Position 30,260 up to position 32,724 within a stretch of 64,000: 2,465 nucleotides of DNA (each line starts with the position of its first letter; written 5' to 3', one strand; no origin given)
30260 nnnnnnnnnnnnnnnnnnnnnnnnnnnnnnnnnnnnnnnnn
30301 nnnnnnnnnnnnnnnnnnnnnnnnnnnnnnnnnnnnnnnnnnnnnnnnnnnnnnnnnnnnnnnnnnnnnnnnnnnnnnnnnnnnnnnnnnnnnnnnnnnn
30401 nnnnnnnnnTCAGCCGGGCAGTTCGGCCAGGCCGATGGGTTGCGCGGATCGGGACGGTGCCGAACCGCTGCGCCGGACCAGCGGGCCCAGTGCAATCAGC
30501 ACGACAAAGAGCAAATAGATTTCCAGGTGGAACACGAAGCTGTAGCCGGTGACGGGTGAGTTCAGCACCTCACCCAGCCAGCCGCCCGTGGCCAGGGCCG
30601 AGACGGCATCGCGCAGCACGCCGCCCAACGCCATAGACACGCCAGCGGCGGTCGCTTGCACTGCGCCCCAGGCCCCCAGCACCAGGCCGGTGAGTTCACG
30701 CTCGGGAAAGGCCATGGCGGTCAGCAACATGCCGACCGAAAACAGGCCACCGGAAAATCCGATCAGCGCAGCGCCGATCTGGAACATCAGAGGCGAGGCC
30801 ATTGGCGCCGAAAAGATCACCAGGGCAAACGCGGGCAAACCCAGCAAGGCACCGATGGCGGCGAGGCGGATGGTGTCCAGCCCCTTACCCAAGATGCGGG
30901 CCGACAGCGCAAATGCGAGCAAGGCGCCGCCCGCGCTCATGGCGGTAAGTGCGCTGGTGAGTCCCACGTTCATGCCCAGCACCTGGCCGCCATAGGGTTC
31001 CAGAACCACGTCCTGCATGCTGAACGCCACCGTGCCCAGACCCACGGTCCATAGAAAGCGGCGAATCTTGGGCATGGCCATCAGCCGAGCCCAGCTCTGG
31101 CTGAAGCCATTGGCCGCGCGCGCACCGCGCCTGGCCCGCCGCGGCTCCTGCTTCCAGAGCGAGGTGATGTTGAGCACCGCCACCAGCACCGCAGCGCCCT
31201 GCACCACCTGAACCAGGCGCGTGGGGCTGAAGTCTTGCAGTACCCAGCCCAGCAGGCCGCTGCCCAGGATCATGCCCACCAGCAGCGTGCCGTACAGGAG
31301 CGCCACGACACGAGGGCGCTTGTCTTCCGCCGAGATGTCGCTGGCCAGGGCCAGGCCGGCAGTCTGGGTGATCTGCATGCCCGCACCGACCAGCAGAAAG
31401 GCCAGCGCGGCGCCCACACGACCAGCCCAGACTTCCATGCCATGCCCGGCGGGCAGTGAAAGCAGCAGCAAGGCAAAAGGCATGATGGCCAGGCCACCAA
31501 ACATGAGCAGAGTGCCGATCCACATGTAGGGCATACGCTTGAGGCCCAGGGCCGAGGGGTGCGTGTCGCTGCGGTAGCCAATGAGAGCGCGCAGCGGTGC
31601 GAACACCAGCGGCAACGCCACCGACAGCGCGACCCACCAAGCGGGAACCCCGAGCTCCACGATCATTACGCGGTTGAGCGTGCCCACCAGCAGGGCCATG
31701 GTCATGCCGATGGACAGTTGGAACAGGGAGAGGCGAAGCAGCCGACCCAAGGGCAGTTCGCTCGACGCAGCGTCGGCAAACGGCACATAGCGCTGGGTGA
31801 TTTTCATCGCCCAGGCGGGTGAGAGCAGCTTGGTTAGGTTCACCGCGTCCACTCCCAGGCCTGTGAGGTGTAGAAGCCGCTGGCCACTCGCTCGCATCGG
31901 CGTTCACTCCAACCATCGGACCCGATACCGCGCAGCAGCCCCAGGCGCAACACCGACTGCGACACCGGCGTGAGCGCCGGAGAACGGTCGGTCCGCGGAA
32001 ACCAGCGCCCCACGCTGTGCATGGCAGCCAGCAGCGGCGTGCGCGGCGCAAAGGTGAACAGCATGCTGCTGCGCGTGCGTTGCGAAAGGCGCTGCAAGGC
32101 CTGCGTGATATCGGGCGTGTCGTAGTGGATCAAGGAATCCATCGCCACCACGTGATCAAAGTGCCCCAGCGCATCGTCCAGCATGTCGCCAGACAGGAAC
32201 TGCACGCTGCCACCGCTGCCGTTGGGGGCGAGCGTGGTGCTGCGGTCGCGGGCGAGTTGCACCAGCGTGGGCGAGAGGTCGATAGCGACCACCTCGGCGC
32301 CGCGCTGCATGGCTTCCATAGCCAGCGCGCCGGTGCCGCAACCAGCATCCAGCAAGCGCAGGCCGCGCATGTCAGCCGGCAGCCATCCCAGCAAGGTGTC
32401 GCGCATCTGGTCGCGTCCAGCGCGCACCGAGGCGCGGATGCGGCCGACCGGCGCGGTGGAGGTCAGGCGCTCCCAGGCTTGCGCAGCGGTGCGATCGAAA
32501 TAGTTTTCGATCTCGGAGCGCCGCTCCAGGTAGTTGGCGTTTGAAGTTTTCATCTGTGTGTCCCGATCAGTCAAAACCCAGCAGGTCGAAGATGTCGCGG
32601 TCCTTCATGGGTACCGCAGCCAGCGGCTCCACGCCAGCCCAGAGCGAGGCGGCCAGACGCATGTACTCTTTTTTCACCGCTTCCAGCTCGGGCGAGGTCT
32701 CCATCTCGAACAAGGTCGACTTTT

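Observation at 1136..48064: The whole 46-kb photosynthesis gene cluster sits between hpnC and hpnD-hpnE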

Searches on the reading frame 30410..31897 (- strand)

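Call 9: search_protein_families(library=ncbifam, max_evalue=1e-15, proteins=[window:30410-31897:-])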
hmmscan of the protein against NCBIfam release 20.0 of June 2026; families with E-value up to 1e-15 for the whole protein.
window:30410-31897:- (495 aa): 0 families

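Call 64: search_protein_families(library=pfam, max_evalue=0.001, proteins=[window:30410-31897:-])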
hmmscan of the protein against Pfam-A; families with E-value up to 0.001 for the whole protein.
window:30410-31897:- (495 aa): 2 families
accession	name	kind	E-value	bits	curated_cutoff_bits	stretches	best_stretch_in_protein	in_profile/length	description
PF03209.21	PUCC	-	4e-130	434.9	21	1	73-476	1-399/401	PUCC protein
PF07690.21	MFS_1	-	6.6e-19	68.5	33.4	1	164-420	89-345/347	Major Facilitator Superfamily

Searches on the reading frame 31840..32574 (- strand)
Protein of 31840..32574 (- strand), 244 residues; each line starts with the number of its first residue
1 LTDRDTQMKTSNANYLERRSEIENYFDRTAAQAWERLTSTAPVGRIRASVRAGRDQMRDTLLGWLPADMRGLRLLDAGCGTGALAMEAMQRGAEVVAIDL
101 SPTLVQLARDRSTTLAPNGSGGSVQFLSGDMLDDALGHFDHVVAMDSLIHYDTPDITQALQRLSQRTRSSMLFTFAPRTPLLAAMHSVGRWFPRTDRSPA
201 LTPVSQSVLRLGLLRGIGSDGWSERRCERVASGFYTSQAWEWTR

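Call 9: search_protein_families(library=ncbifam, max_evalue=1e-15, proteins=[window:31840-32574:-])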
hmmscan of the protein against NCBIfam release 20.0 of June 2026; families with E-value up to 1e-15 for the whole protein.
window:31840-32574:- (244 aa): 1 family
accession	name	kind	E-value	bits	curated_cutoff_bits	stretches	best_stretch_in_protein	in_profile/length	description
TIGR02021.1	BchM-ChlM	equivalog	6.3e-68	228.5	158.9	1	19-241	2-217/218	magnesium protoporphyrin IX methyltransferase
